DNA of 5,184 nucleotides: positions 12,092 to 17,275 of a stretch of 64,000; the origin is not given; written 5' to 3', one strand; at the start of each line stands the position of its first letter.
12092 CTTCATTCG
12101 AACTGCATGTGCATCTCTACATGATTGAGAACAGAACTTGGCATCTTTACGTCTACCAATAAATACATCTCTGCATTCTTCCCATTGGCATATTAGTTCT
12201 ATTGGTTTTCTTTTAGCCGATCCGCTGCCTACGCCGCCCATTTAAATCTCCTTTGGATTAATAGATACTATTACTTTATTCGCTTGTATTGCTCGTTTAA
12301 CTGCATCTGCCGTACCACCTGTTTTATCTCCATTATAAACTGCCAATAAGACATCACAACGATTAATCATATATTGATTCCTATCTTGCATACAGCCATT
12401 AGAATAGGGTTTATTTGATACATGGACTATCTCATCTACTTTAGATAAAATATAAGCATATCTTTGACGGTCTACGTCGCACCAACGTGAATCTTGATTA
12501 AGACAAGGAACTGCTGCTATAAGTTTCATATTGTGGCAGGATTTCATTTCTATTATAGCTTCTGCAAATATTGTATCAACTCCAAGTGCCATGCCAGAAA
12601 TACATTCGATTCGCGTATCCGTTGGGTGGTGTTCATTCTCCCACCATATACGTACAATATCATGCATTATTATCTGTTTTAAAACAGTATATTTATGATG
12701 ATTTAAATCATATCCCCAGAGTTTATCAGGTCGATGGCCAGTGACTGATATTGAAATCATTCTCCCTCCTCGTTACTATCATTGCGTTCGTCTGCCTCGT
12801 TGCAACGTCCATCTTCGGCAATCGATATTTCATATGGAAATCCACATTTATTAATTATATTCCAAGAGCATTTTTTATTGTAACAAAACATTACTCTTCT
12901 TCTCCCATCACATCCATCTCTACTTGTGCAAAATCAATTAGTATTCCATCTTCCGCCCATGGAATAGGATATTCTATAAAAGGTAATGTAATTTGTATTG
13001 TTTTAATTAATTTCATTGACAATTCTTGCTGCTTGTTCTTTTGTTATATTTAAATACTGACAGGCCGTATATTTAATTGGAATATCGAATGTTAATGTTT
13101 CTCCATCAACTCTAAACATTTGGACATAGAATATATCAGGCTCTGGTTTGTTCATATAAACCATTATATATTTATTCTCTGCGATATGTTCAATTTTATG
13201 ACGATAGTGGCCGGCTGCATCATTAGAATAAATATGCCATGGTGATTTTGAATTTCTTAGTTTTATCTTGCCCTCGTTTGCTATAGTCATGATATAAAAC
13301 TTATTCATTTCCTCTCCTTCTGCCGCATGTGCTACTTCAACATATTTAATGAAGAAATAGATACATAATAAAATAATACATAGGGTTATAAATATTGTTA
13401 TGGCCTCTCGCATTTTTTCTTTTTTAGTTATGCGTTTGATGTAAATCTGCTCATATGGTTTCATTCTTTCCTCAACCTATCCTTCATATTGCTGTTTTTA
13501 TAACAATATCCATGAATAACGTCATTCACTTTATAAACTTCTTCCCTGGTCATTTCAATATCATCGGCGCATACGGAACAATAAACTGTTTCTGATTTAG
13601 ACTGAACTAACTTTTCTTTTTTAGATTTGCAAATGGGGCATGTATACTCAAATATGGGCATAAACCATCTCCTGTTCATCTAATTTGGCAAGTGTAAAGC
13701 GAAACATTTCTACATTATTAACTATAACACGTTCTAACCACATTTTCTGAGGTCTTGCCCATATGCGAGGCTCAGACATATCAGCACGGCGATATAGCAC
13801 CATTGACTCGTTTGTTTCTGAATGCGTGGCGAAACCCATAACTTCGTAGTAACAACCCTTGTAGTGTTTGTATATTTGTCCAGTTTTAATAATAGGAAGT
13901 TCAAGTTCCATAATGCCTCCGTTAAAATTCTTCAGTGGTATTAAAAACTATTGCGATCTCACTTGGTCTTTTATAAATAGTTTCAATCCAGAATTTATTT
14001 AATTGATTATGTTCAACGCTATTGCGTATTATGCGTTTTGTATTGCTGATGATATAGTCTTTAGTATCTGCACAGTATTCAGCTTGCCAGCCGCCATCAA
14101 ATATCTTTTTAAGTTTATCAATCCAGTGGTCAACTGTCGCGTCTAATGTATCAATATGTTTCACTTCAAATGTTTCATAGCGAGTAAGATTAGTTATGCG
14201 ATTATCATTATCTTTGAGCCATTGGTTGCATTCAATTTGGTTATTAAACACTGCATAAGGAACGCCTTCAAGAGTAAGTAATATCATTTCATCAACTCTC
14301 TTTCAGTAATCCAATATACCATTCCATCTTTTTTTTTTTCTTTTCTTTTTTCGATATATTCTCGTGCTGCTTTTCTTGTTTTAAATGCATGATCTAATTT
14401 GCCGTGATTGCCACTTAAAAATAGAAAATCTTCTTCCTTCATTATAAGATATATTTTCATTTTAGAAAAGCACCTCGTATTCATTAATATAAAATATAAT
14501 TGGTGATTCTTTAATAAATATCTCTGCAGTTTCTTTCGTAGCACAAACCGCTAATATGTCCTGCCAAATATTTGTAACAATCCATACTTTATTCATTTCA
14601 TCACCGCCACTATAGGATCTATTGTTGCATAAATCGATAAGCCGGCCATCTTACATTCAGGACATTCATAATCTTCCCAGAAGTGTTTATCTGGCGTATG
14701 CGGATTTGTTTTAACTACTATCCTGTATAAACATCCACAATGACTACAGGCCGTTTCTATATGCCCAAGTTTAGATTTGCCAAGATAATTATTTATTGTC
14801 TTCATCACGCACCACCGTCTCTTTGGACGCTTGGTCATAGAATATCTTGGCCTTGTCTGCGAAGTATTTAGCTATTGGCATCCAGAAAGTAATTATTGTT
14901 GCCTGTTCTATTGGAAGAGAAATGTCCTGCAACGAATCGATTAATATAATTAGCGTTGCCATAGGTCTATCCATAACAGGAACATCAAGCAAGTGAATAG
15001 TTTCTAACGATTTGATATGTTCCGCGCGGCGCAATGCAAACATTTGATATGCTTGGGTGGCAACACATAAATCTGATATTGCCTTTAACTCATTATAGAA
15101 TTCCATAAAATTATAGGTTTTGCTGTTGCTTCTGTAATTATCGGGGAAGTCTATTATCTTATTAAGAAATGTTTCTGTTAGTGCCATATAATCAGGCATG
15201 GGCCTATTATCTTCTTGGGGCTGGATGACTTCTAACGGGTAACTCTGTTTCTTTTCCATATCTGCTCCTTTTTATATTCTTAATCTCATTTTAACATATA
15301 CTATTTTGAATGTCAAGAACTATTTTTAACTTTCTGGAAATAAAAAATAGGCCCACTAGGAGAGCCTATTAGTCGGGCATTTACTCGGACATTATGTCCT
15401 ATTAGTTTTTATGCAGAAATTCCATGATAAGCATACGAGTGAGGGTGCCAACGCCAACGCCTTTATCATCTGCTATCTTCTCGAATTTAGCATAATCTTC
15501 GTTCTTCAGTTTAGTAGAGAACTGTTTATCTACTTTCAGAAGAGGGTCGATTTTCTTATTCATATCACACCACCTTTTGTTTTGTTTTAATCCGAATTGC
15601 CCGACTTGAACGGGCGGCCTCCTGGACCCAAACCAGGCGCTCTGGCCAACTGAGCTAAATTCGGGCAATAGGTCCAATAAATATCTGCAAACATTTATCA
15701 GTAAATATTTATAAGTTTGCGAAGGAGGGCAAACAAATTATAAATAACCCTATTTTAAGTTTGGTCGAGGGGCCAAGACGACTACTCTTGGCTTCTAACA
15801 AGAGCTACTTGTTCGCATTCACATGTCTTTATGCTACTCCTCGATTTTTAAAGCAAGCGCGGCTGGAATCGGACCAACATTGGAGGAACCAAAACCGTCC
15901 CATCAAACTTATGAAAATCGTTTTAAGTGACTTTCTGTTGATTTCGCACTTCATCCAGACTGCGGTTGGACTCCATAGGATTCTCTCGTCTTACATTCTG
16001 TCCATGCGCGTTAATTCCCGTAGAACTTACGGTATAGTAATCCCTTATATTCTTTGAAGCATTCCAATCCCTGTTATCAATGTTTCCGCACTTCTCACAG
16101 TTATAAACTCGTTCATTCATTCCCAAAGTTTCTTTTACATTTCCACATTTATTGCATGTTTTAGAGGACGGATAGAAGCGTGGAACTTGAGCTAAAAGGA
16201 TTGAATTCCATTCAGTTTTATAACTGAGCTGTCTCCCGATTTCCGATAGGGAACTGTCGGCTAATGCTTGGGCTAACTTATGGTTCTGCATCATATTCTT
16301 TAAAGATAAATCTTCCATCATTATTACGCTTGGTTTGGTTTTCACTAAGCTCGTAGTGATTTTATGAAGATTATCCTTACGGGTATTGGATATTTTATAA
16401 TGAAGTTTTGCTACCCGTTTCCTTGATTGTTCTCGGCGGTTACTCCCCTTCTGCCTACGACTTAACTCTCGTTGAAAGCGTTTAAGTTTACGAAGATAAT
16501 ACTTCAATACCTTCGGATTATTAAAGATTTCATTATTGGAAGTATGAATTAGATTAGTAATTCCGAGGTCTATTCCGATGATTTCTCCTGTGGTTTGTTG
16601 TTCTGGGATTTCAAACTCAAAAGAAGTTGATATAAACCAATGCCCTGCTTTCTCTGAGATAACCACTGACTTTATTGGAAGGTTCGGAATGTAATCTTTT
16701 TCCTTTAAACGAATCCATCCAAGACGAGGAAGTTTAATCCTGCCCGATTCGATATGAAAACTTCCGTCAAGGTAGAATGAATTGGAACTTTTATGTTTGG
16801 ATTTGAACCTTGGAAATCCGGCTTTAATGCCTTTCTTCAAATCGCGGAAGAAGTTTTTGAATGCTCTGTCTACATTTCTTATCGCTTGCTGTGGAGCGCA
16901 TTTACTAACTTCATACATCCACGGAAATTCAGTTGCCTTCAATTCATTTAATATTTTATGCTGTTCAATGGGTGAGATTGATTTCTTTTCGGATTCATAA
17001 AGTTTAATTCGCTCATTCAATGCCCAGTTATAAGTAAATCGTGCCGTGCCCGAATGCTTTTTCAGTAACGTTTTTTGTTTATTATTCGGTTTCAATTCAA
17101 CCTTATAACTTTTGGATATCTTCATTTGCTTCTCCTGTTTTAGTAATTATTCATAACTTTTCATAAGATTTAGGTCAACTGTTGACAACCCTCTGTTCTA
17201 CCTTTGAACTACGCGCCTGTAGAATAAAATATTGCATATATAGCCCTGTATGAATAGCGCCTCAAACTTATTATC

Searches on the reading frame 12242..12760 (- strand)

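Call 14: search_protein_families(library=phrogs, proteins=[window:12242-12760:-], max_evalue=0.00001)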
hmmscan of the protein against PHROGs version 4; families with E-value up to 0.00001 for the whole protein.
window:12242-12760:- (172 aa): 1 family
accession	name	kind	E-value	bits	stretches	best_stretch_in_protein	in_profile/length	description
phrog_289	-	other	2.2e-12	47.6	1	39-167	50-140/500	GTP-binding domain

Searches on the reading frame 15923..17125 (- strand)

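Call 14: search_protein_families(library=phrogs, proteins=[window:15923-17125:-], max_evalue=0.00001)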
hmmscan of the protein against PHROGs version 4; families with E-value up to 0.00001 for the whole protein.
window:15923-17125:- (400 aa): 5 families
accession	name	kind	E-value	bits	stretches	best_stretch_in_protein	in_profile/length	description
phrog_506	-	integration and excision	1.5e-117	394.2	1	1-383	4-383/403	transposase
phrog_12300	-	integration and excision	1.1e-66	225.9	1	125-386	5-259/286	transposase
phrog_13964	-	integration and excision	2.3e-60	205.1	1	4-242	2-237/237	transposase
phrog_17087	-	unknown function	7.4e-30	105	1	234-360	3-128/141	-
phrog_25073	-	unknown function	2.4e-11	44.6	1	1-112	1-108/114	-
